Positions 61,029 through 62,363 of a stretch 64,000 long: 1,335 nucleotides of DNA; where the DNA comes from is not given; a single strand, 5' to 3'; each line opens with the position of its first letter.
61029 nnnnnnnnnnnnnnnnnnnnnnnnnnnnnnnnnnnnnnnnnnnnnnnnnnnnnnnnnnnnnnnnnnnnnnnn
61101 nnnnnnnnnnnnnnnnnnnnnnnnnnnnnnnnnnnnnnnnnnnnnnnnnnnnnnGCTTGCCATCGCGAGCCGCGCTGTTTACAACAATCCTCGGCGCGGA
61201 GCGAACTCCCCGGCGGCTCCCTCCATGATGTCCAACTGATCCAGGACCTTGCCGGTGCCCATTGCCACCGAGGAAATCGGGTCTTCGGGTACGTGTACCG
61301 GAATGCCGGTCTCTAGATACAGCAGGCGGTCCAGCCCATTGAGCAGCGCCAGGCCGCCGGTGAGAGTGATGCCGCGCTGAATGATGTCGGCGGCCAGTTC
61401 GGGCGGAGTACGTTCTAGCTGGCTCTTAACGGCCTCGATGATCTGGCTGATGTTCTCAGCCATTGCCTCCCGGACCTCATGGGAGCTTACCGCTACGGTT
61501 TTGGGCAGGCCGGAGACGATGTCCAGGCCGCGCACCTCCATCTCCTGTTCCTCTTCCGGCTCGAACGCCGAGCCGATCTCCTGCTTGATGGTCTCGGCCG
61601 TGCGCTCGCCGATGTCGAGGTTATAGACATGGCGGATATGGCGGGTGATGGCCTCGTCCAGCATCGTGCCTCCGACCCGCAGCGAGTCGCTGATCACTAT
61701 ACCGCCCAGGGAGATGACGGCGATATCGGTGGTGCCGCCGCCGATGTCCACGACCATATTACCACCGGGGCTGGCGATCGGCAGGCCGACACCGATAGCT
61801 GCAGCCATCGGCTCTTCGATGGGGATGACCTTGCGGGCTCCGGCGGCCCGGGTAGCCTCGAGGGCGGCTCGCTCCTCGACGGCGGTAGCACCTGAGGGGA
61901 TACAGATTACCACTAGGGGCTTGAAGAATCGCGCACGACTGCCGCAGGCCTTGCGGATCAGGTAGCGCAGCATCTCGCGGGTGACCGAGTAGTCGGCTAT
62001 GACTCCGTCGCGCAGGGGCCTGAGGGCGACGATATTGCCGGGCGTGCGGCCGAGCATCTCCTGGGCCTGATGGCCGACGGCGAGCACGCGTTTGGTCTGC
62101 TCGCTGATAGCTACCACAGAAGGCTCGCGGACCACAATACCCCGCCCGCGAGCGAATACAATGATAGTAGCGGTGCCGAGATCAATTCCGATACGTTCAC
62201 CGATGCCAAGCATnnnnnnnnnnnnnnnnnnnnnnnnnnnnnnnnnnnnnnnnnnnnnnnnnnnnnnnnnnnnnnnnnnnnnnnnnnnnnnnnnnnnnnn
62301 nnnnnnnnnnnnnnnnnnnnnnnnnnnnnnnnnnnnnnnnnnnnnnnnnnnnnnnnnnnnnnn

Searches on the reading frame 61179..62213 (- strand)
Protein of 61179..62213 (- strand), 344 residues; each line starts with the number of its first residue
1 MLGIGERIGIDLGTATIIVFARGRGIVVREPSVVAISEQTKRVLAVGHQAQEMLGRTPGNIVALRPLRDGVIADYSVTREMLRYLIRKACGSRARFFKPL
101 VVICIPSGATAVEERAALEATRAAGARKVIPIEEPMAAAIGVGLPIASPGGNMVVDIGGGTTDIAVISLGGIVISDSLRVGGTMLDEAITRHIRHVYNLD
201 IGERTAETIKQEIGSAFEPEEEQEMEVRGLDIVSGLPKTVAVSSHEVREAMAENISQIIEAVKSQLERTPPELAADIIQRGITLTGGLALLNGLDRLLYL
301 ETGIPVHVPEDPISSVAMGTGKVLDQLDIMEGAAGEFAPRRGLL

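Call 56: find_encoding_contigs(protein=window:61179-62213:-, flank=10000, max_places=1)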
Protein window:61179-62213:- (344 aa): 7 contigs read that carry it; 1 place shown.
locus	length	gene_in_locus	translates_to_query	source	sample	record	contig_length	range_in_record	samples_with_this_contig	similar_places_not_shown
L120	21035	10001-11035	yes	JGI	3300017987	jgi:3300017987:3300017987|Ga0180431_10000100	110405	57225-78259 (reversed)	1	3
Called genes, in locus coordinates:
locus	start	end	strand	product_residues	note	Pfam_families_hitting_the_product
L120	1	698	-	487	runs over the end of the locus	PF01425:Amidase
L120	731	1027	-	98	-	PF02686:GatC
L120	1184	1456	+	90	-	PF09527:ATPase_gene1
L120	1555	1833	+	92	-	-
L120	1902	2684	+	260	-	PF00119:ATP-synt_A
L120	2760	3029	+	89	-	PF00137:ATP-synt_C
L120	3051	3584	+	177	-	PF00430:ATP-synt_B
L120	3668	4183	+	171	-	PF00213:OSCP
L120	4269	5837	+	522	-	PF02874:ATP-synt_ab_N, PF06745:ATPase (weak), PF00006:ATP-synt_ab, PF00306:ATP-synt_ab_C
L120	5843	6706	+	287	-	PF00231:ATP-synt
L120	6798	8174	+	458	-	PF02874:ATP-synt_ab_N, PF00006:ATP-synt_ab, PF22919:ATP-synt_VA_C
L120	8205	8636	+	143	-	PF02823:ATP-synt_DE_N, PF00401:ATP-synt_DE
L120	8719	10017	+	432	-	PF00275:EPSP_synthase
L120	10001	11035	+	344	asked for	PF00022:Actin (faint), PF06723:MreB_Mbl, PF00012:HSP70, PF14450:FtsA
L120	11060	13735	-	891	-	PF01624:MutS_I, PF05188:MutS_II, PF05192:MutS_III, PF05190:MutS_IV, PF00488:MutS_V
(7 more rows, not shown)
